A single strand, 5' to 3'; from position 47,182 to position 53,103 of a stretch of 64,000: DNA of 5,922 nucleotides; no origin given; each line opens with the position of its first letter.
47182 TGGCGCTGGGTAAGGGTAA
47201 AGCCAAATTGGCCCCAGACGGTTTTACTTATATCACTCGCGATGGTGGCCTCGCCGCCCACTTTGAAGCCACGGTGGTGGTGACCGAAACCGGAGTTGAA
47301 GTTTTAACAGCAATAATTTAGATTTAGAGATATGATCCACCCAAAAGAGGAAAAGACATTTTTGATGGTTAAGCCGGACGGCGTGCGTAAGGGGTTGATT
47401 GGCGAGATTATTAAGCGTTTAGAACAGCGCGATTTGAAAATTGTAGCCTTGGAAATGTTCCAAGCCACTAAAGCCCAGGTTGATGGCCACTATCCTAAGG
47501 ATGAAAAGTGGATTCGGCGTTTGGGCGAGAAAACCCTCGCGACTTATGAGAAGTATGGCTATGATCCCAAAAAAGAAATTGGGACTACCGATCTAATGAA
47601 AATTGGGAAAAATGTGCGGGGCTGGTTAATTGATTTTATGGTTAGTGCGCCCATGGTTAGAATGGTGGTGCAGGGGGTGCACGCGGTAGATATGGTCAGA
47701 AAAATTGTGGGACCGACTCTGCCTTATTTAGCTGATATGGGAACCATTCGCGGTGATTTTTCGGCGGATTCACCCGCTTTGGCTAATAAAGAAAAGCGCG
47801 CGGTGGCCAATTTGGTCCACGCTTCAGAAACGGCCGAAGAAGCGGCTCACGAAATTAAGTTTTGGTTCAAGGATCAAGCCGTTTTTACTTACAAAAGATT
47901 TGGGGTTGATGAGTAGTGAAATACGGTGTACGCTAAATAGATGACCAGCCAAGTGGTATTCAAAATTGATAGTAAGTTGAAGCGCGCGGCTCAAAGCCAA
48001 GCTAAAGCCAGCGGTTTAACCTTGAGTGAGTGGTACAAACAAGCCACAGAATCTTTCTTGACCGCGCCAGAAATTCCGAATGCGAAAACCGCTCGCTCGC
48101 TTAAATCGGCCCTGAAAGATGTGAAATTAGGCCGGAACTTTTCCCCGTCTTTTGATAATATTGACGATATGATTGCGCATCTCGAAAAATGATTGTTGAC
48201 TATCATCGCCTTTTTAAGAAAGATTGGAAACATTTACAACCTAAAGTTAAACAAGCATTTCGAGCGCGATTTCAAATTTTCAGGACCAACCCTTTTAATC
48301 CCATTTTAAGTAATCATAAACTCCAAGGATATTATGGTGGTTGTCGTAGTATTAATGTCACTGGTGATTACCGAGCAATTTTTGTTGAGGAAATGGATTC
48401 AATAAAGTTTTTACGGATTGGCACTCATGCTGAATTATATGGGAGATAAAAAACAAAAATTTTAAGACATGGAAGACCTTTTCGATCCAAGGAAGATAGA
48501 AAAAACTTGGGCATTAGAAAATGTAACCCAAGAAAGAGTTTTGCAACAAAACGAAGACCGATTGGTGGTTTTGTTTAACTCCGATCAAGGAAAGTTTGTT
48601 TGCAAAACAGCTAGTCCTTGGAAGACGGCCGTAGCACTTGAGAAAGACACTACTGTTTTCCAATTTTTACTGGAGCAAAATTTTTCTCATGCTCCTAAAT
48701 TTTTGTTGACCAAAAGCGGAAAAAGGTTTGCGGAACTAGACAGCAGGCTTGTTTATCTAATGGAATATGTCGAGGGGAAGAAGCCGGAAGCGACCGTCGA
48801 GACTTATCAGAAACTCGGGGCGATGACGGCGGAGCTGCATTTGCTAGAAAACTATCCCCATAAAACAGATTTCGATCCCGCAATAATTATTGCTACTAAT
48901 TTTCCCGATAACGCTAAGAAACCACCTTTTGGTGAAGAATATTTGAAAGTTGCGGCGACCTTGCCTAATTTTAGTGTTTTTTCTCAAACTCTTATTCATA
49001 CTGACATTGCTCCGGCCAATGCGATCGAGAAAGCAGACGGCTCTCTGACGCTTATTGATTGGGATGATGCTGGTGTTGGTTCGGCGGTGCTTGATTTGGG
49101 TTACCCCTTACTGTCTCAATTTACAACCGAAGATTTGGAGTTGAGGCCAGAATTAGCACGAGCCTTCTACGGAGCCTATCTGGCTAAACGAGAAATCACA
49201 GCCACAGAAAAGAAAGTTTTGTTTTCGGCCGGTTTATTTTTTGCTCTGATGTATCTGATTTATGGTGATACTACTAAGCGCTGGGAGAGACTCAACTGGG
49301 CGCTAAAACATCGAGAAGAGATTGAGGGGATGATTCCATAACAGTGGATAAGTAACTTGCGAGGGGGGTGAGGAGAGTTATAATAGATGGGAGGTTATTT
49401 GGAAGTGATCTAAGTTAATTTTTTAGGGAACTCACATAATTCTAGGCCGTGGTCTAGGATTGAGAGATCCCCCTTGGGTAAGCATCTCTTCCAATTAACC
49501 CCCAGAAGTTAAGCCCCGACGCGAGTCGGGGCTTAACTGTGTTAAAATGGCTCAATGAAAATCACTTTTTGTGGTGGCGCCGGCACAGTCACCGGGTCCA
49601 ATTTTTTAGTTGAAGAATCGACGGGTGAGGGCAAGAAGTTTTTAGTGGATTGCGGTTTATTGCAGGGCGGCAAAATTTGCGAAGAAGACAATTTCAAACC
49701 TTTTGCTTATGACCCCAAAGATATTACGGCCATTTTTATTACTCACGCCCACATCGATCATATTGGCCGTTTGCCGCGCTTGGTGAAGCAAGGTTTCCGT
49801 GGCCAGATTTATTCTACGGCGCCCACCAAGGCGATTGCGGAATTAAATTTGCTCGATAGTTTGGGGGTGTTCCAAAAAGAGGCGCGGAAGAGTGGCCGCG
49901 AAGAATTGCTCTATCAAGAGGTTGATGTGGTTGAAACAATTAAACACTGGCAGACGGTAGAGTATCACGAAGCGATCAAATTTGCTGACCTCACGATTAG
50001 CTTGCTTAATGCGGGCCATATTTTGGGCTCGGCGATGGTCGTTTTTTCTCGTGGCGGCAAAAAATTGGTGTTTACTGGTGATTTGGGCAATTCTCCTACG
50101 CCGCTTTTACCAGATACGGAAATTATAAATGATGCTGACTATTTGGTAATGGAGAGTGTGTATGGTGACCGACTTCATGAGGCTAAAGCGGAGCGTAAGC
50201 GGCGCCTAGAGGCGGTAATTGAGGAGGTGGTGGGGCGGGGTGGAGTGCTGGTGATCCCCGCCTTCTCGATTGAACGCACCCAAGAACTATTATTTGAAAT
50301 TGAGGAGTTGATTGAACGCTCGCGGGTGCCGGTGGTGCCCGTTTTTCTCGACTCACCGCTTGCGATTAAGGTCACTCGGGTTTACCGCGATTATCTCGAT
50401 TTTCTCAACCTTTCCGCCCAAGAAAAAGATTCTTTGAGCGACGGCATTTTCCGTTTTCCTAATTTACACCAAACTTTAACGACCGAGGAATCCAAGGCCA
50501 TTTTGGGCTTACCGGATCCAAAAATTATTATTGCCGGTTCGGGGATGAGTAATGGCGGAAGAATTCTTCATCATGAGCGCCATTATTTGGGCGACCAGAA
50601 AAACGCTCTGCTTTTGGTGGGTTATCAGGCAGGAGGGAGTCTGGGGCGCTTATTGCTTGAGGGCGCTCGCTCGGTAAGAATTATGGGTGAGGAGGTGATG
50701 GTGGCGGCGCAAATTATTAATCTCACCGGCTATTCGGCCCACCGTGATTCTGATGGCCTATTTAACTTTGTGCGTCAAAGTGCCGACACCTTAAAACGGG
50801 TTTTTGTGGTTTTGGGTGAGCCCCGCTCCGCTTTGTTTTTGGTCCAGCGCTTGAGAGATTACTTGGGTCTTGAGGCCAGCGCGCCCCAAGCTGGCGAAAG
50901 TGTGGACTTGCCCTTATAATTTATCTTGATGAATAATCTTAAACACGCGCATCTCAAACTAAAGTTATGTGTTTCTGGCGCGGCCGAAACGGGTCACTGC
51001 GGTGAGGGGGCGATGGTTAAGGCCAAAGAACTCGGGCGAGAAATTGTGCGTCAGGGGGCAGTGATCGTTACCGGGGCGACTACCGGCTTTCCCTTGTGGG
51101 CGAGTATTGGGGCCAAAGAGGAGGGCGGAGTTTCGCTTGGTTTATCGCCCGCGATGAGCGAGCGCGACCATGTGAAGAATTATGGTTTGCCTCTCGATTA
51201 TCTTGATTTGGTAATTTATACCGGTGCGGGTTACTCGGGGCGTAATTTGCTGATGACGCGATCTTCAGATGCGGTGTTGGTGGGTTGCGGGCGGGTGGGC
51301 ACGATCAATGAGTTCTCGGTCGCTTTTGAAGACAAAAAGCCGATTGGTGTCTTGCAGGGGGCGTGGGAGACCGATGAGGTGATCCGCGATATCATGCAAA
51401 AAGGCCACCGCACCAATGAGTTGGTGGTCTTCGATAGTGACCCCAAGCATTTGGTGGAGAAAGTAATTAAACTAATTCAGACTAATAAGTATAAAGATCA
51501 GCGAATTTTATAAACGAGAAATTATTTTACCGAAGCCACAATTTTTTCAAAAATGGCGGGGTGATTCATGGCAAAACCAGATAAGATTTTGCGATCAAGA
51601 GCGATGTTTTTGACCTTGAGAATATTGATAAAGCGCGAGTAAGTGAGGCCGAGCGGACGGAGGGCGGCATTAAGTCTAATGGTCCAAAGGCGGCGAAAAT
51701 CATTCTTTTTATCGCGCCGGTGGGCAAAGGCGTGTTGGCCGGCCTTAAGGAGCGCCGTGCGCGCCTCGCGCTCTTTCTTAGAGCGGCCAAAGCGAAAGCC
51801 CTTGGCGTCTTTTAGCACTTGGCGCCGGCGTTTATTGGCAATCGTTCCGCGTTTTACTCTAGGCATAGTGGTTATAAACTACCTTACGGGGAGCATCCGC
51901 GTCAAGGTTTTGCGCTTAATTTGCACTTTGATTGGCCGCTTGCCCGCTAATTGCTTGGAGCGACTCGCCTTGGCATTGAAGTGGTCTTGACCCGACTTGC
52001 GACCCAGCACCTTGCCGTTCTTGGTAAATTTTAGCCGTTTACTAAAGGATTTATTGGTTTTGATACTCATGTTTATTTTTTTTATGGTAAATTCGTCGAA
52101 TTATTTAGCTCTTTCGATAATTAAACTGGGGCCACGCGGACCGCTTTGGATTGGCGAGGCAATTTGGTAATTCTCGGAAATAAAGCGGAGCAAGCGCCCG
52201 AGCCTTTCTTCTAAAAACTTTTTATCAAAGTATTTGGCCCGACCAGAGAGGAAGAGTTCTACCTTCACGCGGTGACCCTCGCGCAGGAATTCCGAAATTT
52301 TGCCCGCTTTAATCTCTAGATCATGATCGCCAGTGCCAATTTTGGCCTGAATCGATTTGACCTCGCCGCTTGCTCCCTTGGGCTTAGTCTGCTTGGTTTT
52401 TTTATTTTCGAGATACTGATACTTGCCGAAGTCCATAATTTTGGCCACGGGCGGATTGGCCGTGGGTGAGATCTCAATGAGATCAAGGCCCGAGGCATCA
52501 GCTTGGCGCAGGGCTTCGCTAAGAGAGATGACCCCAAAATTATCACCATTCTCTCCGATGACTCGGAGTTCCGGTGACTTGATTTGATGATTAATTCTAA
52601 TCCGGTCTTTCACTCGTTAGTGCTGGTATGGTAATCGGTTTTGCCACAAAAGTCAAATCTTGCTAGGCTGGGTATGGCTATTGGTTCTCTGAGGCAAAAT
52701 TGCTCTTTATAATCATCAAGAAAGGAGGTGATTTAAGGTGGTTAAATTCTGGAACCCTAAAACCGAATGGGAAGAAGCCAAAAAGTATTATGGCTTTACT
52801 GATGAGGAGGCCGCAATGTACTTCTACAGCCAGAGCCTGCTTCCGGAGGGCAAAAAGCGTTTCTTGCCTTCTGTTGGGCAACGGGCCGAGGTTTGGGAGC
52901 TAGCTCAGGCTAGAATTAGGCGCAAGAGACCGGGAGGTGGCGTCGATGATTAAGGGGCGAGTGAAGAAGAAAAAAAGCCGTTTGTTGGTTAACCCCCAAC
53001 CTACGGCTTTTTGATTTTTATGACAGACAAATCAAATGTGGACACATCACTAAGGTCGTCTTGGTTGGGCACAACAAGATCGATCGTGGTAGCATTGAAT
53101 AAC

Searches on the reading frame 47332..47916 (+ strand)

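Call 95: search_protein_families(library=pfam, proteins=[window:47332-47916:+], max_evalue=0.001)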
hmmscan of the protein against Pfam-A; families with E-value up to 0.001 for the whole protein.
window:47332-47916:+ (194 aa): 1 family
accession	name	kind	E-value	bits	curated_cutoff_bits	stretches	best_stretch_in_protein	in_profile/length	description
PF00334.24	NDK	-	1.2e-36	126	27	2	98-183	59-134/135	Nucleoside diphosphate kinase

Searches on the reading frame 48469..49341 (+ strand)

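Call 4: search_protein_families(library=pfam, proteins=[window:48469-49341:+], max_evalue=0.1)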
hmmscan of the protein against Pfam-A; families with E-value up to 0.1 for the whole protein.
window:48469-49341:+ (290 aa): 3 families
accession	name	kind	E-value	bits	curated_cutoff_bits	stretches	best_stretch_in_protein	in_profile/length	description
PF01636.29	APH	-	1.6e-17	64.5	23.2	1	26-234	6-230/239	Phosphotransferase enzyme family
PF07914.17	DUF1679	-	0.026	13.9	24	1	163-241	258-342/414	Uncharacterized oxidoreductase dhs-27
PF01633.27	Choline_kinase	-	0.046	13.5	29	0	174-211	163-201/300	Choline/ethanolamine kinase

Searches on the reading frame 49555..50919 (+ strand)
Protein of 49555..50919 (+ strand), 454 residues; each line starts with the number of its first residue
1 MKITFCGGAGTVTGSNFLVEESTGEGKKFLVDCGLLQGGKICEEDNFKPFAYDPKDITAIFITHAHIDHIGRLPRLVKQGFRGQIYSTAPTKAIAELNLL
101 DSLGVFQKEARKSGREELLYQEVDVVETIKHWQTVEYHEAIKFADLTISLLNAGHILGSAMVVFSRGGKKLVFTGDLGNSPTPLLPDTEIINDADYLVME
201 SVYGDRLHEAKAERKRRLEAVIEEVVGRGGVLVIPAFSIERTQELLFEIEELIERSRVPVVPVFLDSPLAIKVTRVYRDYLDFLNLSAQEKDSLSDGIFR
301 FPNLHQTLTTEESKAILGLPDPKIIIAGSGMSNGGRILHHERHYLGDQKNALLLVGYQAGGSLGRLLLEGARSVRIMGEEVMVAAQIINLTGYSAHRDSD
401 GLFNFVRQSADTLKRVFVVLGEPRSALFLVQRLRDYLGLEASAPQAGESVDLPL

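Call 4: search_protein_families(library=pfam, proteins=[window:49555-50919:+], max_evalue=0.1)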
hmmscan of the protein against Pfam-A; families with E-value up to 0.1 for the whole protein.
window:49555-50919:+ (454 aa): 6 families
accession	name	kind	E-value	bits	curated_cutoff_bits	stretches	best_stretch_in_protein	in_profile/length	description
PF10996.14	Beta-Casp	-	8.5e-35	120.3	27.7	1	242-366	1-119/120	Beta-Casp domain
PF00753.33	Lactamase_B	-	2.1e-17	64.2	22.7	1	13-188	5-161/196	Metallo-beta-lactamase superfamily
PF16661.11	Lactamase_B_6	-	3.9e-14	52.9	27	1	27-182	7-167/193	Metallo-beta-lactamase superfamily domain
PF12706.13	Lactamase_B_2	-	1.7e-10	41.3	27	1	29-201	3-164/200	Beta-lactamase superfamily domain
PF07521.17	RMMBL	-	1.1e-08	35.4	21.6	1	381-444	2-63/63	Zn-dependent metallo-hydrolase RNA specificity domain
PF17030.11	Beta_lactamase3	-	0.0016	18.3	33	1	54-174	58-174/214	Putative beta-lactamase-like family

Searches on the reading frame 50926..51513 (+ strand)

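Call 4: search_protein_families(library=pfam, proteins=[window:50926-51513:+], max_evalue=0.1)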
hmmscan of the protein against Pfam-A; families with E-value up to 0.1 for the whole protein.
window:50926-51513:+ (195 aa): 2 families
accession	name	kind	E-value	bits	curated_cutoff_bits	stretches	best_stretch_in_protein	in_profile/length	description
PF18306.6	LDcluster4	-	7.9e-31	107.1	26.3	1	13-174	3-148/151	SLOG cluster4 family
PF03641.19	Lysine_decarbox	-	0.08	13.6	27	0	62-135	7-74/131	Possible lysine decarboxylase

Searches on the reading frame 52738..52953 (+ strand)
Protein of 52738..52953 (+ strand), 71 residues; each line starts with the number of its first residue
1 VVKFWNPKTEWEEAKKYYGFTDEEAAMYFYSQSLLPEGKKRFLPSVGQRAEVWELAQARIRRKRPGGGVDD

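Call 4: search_protein_families(library=pfam, proteins=[window:52738-52953:+], max_evalue=0.1)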
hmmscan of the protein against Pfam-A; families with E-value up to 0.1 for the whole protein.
window:52738-52953:+ (71 aa): 0 families

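Call 30: search_protein_families(library=ncbifam, proteins=[window:52738-52953:+], max_evalue=0.1)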
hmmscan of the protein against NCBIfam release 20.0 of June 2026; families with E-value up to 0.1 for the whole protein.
window:52738-52953:+ (71 aa): 0 families

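Call 31: search_protein_families(library=padloc, proteins=[window:52738-52953:+], max_evalue=0.1)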
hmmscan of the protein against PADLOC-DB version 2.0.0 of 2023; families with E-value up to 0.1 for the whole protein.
window:52738-52953:+ (71 aa): 0 families

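Call 49: search_protein_families(library=phrogs, proteins=[window:52738-52953:+], max_evalue=0.1)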
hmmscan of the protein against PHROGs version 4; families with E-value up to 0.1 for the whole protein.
window:52738-52953:+ (71 aa): 1 family
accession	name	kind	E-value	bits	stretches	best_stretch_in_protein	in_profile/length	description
phrog_4551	-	unknown function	0.091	13.9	1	15-41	15-41/90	-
